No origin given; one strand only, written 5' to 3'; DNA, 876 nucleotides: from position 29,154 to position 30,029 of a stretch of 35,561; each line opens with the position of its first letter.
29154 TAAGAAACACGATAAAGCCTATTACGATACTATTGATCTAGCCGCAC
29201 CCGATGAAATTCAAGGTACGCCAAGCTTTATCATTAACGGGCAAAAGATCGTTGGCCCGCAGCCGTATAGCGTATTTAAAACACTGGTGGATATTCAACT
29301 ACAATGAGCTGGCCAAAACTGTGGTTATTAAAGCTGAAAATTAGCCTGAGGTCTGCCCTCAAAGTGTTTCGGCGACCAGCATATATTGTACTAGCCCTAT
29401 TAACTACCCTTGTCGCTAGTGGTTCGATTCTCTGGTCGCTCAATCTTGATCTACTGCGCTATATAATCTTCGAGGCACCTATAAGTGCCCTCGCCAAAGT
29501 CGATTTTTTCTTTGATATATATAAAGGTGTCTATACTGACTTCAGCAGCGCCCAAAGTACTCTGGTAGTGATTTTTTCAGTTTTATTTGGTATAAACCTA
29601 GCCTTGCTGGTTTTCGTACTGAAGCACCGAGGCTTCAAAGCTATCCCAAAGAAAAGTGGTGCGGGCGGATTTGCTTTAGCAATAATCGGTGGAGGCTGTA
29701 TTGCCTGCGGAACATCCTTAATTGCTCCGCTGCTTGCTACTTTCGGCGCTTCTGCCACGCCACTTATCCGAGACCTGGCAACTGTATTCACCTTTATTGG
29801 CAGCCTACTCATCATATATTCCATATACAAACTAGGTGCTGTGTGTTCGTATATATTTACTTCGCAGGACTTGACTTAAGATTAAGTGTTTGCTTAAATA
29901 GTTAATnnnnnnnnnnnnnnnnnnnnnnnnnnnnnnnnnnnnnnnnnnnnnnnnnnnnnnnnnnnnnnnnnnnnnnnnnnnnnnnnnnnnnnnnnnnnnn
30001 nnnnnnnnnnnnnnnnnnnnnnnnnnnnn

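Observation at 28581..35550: ArsR-gated thiol/disulfide + NADPH-generating gene island: candidate undescribed envelope redox system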

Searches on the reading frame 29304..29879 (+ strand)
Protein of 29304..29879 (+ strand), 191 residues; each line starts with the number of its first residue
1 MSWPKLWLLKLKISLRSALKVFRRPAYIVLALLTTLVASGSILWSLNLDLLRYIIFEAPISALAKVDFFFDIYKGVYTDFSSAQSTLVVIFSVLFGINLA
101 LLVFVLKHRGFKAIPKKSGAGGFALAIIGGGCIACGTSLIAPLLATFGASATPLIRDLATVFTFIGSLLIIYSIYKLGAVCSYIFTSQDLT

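Call 4: search_protein_families(library=pfam, proteins=[window:29304-29879:+], max_evalue=0.01)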
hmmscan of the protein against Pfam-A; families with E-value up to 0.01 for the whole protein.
window:29304-29879:+ (191 aa): 0 families

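Call 22: search_protein_families(library=ncbifam, proteins=[window:29304-29879:+], max_evalue=0.01)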
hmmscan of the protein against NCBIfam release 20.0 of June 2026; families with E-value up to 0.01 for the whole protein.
window:29304-29879:+ (191 aa): 0 families

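Call 33: search_protein_families(library=pfam, proteins=[window:29304-29879:+], max_evalue=1)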
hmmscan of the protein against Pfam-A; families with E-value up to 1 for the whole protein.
window:29304-29879:+ (191 aa): 2 families
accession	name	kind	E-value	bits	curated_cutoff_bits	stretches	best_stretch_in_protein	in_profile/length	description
PF06157.16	DUF973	-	0.017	14.7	26.4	1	86-180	60-160/309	Protein of unknown function (DUF973)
PF09955.14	DUF2189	-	0.29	11.7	26.2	1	12-106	31-116/126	Predicted integral membrane protein (DUF2189)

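Call 38: find_homologous_proteins(query=window:29304-29879:+, max_evalue=0.001)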
Query window:29304-29879:+ (191 aa): 67 proteins with E <= 0.001 among 953 candidates.
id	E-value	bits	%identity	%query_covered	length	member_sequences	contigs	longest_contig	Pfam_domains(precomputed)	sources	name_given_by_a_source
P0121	1.6e-113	395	100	100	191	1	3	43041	-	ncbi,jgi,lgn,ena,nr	ncbi:hypothetical protein COU91_03080 [Candidatus Saccharibacteria bacterium CG10_big_fil_rev_8_21_1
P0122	4.4e-98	345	88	94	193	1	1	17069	-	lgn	-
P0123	4.1e-89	316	80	100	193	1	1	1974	-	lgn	-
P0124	1.2e-86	307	77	94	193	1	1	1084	-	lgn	-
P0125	3.7e-85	303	75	100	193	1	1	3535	-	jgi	jgi:hypothetical protein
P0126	2.2e-78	281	71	98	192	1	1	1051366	-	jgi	jgi:hypothetical protein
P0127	1.1e-77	278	74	91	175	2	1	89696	-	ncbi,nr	ncbi:hypothetical protein KY385_00385 [Candidatus Parcubacteria bacterium]|nr:hypothetical protein [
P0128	2.1e-76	274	67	90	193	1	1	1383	-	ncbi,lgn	-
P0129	3.0e-74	267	64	99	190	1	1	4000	-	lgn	-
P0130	1.2e-73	265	68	97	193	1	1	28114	-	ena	-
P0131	2.3e-72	261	62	98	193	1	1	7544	-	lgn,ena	-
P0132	2.8e-71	257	65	95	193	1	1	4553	-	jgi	jgi:hypothetical protein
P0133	1.2e-69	252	65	93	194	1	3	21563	-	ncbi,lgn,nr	ncbi:hypothetical protein HYU82_00685 [Candidatus Saccharibacteria bacterium]|nr:hypothetical protei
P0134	6.0e-69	250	62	99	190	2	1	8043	-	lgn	-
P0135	2.3e-68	248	62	97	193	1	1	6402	-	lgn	-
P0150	6.4e-56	207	56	96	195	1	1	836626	-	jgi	-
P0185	1.3e-31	128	43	89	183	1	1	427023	-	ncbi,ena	-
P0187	1.2e-17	83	30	90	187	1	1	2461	-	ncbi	-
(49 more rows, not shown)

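Call 41: find_encoding_contigs(protein=P0126, flank=10000, max_places=1)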
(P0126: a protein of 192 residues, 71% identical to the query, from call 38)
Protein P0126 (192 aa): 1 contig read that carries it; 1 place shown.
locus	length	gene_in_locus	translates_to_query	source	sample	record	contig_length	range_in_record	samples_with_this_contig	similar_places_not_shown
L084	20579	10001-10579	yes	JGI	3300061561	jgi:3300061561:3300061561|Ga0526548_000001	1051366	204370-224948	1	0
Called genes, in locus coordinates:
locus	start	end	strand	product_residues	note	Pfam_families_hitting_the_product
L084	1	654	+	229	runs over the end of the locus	PF00551:Formyl_trans_N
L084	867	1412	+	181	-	-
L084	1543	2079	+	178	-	PF13238:AAA_18 (weak)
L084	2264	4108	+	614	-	PF02463:SMC_N, PF00664:ABC_membrane, PF00005:ABC_tran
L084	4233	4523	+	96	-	PF07876:Dabb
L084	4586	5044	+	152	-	-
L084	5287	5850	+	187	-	-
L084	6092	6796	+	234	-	-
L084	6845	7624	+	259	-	PF00106:adh_short, PF08659:KR (weak), PF13561:adh_short_C2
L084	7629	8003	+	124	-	PF07100:ASRT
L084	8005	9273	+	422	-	PF03200:Glyco_hydro_63 (weak), PF22422:MGH1-like_GH, PF01204:Trehalase (weak), PF03200:Glyco_hydro_63 (weak)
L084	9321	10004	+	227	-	PF13462:Thioredoxin_4, PF01323:DSBA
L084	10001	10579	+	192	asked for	-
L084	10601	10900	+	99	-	PF12840:HTH_20, PF01022:HTH_5, PF13412:HTH_24 (weak)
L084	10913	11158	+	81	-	PF00462:Glutaredoxin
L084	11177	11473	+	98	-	PF04248:NTP_transf_9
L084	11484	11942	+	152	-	PF00578:AhpC-TSA (weak), PF13899:Thioredoxin_7 (weak), PF13098:Thioredoxin_2, PF00085:Thioredoxin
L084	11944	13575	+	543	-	PF02683:DsbD_TM (weak), PF11376:DUF3179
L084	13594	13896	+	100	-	PF04248:NTP_transf_9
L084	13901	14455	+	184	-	-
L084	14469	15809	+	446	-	PF07992:Pyr_redox_2, PF13738:Pyr_redox_3, PF00070:Pyr_redox, PF02852:Pyr_redox_dim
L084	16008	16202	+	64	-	-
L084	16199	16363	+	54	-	-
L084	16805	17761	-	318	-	PF06347:SH3_4 (weak), PF08239:SH3_3, PF01522:Polysacc_deac_1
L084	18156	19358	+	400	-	PF00270:DEAD, PF04851:ResIII, PF00271:Helicase_C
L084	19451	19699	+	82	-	-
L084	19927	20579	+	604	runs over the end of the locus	PF12229:PG_binding_4 (faint), PF13354:Beta-lactamase2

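Call 42: find_encoding_contigs(protein=P0150, flank=8000, max_places=1)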
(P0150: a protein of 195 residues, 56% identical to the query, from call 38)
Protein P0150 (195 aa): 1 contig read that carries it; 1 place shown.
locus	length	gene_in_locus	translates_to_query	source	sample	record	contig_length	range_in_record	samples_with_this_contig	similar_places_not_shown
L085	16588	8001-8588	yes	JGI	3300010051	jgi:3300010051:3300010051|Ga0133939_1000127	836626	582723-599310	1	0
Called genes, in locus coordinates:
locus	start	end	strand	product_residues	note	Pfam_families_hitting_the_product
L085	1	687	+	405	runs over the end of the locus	-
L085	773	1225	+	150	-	PF01668:SmpB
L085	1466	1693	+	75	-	-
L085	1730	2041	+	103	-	PF13376:OmdA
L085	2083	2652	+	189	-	-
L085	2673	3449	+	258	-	PF00300:His_Phos_1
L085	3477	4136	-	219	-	PF00027:cNMP_binding, PF13545:HTH_Crp_2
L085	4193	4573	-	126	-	PF02656:DUF202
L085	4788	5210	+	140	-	PF14478:DUF4430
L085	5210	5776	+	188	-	PF20221:DUF6580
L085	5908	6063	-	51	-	PF10685:KGG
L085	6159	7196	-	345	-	PF13793:Pribosyltran_N, PF00156:Pribosyltran, PF14572:Pribosyl_synth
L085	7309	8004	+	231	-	PF13462:Thioredoxin_4, PF13098:Thioredoxin_2 (faint), PF01323:DSBA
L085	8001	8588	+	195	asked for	-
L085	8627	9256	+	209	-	-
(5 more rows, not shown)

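Call 43: find_encoding_contigs(protein=P0185, flank=8000, max_places=1)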
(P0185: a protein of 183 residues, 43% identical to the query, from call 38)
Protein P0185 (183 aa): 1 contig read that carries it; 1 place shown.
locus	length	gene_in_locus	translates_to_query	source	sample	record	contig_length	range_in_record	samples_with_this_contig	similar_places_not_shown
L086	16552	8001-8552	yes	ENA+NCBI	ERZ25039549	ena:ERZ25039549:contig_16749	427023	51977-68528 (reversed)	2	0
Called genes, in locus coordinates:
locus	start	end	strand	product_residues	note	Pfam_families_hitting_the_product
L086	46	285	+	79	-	-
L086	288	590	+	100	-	PF04561:RNA_pol_Rpb2_2 (weak)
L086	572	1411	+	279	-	PF04565:RNA_pol_Rpb2_3, PF10385:RNA_pol_Rpb2_45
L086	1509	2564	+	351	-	PF00562:RNA_pol_Rpb2_6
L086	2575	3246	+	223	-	PF00562:RNA_pol_Rpb2_6, PF04560:RNA_pol_Rpb2_7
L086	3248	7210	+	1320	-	PF04997:RNA_pol_Rpb1_1, PF00623:RNA_pol_Rpb1_2, PF04983:RNA_pol_Rpb1_3, PF04998:RNA_pol_Rpb1_5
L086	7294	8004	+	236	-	PF13462:Thioredoxin_4, PF01323:DSBA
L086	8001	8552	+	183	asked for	-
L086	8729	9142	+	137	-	PF00164:Ribosom_S12_S23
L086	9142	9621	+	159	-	PF00177:Ribosomal_S7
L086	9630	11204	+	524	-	PF00009:GTP_EFTU, PF22042:EF-G_D2, PF03144:GTP_EFTU_D2, PF14492:EFG_III, PF16658:RF3_C, PF03764:EFG_IV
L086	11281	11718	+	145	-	PF03764:EFG_IV, PF00679:EFG_C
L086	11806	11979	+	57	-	-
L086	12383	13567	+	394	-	PF00009:GTP_EFTU, PF03144:GTP_EFTU_D2, PF03143:GTP_EFTU_D3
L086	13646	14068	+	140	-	PF00226:DnaJ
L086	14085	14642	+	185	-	-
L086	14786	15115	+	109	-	PF00338:Ribosomal_S10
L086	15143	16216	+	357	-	-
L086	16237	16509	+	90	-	-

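Call 55: search_protein_representatives(alignment_id=A2)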
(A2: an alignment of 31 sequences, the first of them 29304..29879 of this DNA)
Query: 31 sequences, 190 profile positions. Proteins with E-value up to 0.001 (for the whole library): 1067; up to 1e-10: 476; up to 1e-30: 61. The best 150 are listed.
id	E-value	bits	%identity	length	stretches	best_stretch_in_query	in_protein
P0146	4.2e-77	274.3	-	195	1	3-188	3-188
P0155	2.7e-75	268.4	-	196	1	2-186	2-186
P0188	1.6e-67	243.1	-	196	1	3-188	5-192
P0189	2.8e-64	232.5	-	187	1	4-187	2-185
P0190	9.8e-62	224.2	-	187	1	3-187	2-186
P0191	2.0e-60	219.9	-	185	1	2-184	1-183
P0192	5.7e-58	211.9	-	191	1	5-188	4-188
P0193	3.0e-56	206.3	-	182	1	3-180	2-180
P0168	5.4e-56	205.4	-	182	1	8-182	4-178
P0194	7.6e-55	201.7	-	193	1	5-184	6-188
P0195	1.2e-54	201.0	-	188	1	4-182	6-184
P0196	5.0e-54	199.0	-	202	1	4-186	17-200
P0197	5.6e-54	198.9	-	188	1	2-188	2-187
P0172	3.4e-53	196.3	-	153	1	37-188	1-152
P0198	8.4e-52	191.8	-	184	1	3-182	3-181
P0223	6.3e-39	149.8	-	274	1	13-184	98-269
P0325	8.7e-19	84.1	-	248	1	14-177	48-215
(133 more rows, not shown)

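Call 56: find_related_loci(query=A2, collection=metagenome_contigs, flank=6000)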
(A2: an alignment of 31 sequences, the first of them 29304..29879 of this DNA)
Query A2 (191 aa) in metagenome_contigs; peptide patterns used: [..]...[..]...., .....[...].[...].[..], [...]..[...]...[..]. (x = any residue, [..] = any of these).
599 stretches matched a pattern (row limit reached: there are more); 23 encode a relative of the query (tblastn E <= 1e-3); 23 distinct loci.
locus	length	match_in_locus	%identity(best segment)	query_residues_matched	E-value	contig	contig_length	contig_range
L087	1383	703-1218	67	18-189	1e-78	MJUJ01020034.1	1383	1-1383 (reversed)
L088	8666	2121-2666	55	10-191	2e-64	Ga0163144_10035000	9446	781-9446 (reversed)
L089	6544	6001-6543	55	10-190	4e-64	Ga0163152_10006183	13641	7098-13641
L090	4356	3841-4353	57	10-180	3e-63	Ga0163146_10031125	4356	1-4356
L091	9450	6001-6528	56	9-184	3e-60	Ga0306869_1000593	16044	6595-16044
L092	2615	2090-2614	49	10-184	1e-58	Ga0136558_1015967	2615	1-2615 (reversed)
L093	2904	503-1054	48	6-189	2e-57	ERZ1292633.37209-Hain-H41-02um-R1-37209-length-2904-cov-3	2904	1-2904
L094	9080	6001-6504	49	10-177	3e-54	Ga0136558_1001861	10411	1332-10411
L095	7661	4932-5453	46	9-182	5e-51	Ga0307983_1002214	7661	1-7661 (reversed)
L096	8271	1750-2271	45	9-182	6e-50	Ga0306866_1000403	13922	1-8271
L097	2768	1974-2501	46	9-184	2e-46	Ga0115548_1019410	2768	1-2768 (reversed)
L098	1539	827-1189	55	69-189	3e-41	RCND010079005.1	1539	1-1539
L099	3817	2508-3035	39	9-182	2e-35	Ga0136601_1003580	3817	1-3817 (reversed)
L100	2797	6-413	47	49-184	3e-34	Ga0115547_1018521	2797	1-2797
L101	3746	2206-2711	49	10-178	7e-36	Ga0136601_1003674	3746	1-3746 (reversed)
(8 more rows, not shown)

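Call 68: search_protein_families(library=ncbifam, proteins=[L084:14469-15809:+], max_evalue=0.001)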
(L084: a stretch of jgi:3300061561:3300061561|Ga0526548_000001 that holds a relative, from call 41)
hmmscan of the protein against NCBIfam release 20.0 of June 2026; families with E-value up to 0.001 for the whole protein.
L084:14469-15809:+ (446 aa): 49 families (the best 25 are shown)
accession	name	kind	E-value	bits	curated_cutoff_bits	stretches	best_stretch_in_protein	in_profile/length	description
NF004776.0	PRK06116.1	equivalog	1.9e-93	314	480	1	1-445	2-449/450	glutathione-disulfide reductase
TIGR01350.1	lipoamide_DH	equivalog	7.9e-92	308.4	408.8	1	3-442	1-447/461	dihydrolipoyl dehydrogenase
TIGR02053.1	MerA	equivalog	2.6e-91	306.9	454.45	1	4-442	1-446/465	mercury(II) reductase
TIGR01424.1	gluta_reduc_2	equivalog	5.7e-81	272.4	606.05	1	3-445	2-445/446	glutathione-disulfide reductase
NF004991.0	PRK06370.1-3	subfamily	1.1e-80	271.6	620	1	2-444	34-482/509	FAD-containing oxidoreductase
NF005884.0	PRK07846.1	equivalog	3.8e-75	253.3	501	1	1-429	1-430/454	mycothione reductase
TIGR01421.1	gluta_reduc_1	equivalog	6.9e-73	246.4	556.15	1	2-445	1-449/450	glutathione-disulfide reductase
NF004943.0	PRK06292.2-1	equivalog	1.2e-71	241.9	432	1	1-442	1-448/456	dihydrolipoyl dehydrogenase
NF004947.0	PRK06292.2-5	equivalog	2e-71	241.3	592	1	1-427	1-436/474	dihydrolipoyl dehydrogenase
NF004946.0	PRK06292.2-4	subfamily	4.4e-69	233.5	634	1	1-442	1-463/487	dihydrolipoyl dehydrogenase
TIGR03452.1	mycothione_red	equivalog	1.1e-66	225.6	635.65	1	2-429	1-431/452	mycothione reductase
NF004992.0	PRK06370.1-4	equivalog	5.8e-65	219.5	629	1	1-441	2-447/459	FAD-containing oxidoreductase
NF003585.0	PRK05249.1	equivalog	3.3e-64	217.2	465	1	2-440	5-448/464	Si-specific NAD(P)(+) transhydrogenase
NF041853.1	hythiocyan_redase_MerA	equivalog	6.4e-64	216.4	650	2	102-446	88-438/440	hypothiocyanous acid reductase MerA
NF004945.0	PRK06292.2-3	equivalog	1.4e-62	212.1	494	1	1-441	1-444/457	dihydrolipoyl dehydrogenase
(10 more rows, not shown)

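Call 73: predict_structure(alignment_id=A2)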
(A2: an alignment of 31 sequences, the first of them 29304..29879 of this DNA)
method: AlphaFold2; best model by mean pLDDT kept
length: 191 residues; sequences in the alignment: 31
mean_pLDDT: 80.2   pTM: 0.76
mean pLDDT of the five models: 80.2, 79.0, 77.6, 76.5, 76.3
residues with pLDDT >= 90: 66; 70-90: 83; 50-70: 29; < 50: 13
segments of 3 or more residues with pLDDT < 50: 129-141
pLDDT, mean of each block of 10 residues (from residue 1): 86 95 96 89 75 88 89 83 86 91 91 66 51 46 55 72 83 91 93 77
secondary structure, 60 per line:
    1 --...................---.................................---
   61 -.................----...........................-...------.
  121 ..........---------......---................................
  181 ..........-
elements in order: H3-21 H25-57 H62-78 H83-109 H120-130 H140-145 H149-190

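Call 76: fold_search(model_id=the predicted structure, library=pdb)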
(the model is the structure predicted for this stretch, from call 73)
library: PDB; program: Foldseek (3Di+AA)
matches with E <= 10: 111; with E <= 0.001: 0
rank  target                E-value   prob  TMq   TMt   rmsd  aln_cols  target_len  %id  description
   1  7ajq_A                9.1e-01  0.08  0.15  0.13  25.7       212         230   14  cryo-EM structure of ExbBD from Serratia Marcescens (released 2021-10-06)
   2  5zfp_B                1.0e+00  0.08  0.15  0.14  23.9       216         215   15  Structure of the ExbB/ExbD hexameric complex (released 2018-05-09)
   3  9jc2_B                1.2e+00  0.38  0.33  0.37  14.0       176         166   15  Engineering of ATP synthase Fo (released 2025-07-09)
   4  9avi_A                1.2e+00  0.12  0.23  0.20  22.9       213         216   12  TolQ inner membrane protein from Acinetobacter baumannii (released 2025-01-22)
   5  9jc2_C                1.3e+00  0.30  0.31  0.34  14.1       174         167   17  Engineering of ATP synthase Fo (released 2025-07-09)
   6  5sv0_J                1.3e+00  0.08  0.19  0.17  23.5       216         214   15  Structure of the ExbB/ExbD complex from E. coli at pH 7.0 (released 2016-09-28)
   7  5zfp_J                1.8e+00  0.05  0.15  0.14  24.4       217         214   15  Structure of the ExbB/ExbD hexameric complex (released 2018-05-09)
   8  8wcn_A                1.9e+00  0.12  0.23  0.14  15.2       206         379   16  Cryo-EM structure of PAO1-ImcA with GMPCPP (released 2024-03-13)
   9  9k49_B                1.9e+00  0.10  0.22  0.20  25.1       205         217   11  Cryo-EM structure of inner membrane TolQRA complex in CYMAL-6-Neopentyl Glycol detergent micelles (released 2025-07-09)
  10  9jc2_A                1.9e+00  0.28  0.34  0.38  13.8       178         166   16  Engineering of ATP synthase Fo (released 2025-07-09)
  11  9ddn_B                2.3e+00  0.12  0.24  0.22  25.3       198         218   13  E. coli TolAQR conformation II (released 2025-07-09)
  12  5msj_Z                2.7e+00  0.12  0.25  0.24  15.7       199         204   14  Mouse PA28alpha (released 2017-09-13)
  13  9p83_R                2.8e+00  0.08  0.20  0.15  14.0       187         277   13  NTSR1-Gi-NTS(8-13) GTP-Bound Complex in the Non-Canonical, AHD Open State (NC-Open-GTP) (released 2026-03-25)
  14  5msj_X                3.0e+00  0.11  0.25  0.24  15.8       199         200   14  Mouse PA28alpha (released 2017-09-13)
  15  7xgg_A                3.1e+00  0.09  0.21  0.25  13.3       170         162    9  Crystal structure of BCL-xL in complex with computationally designed inhibitor protein (released 2022-07-20)
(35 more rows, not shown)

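Call 86: find_encoding_contigs(protein=P0223, flank=6000, max_places=3)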
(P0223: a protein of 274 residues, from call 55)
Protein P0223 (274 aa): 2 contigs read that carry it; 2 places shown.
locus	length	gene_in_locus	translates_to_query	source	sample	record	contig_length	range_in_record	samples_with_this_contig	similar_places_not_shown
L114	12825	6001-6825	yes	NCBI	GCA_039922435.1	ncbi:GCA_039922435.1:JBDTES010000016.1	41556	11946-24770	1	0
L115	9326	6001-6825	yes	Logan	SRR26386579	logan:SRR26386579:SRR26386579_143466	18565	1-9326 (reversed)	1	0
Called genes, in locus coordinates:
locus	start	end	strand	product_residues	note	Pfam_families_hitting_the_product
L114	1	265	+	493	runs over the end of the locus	PF03116:NQR2_RnfD_RnfE, PF00175:NAD_binding_1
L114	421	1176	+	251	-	PF03988:DUF347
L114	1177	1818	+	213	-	PF09335:VTT_dom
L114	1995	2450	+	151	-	PF04205:FMN_bind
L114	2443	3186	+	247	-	PF02424:ApbE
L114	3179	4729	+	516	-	PF03116:NQR2_RnfD_RnfE, PF00175:NAD_binding_1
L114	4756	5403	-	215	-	-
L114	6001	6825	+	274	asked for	PF00462:Glutaredoxin (weak)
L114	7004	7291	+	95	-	PF02583:Trns_repr_metal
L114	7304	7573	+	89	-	PF09851:SHOCT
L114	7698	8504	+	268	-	-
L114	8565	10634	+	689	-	PF19335:HMBD (weak), PF00122:E1-E2_ATPase, PF00702:Hydrolase, PF12710:HAD (faint), PF08282:Hydrolase_3 (weak)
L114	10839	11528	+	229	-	PF03575:Peptidase_S51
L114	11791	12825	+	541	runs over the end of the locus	-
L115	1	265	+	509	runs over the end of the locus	PF03116:NQR2_RnfD_RnfE, PF00175:NAD_binding_1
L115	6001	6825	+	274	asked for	PF00462:Glutaredoxin (weak)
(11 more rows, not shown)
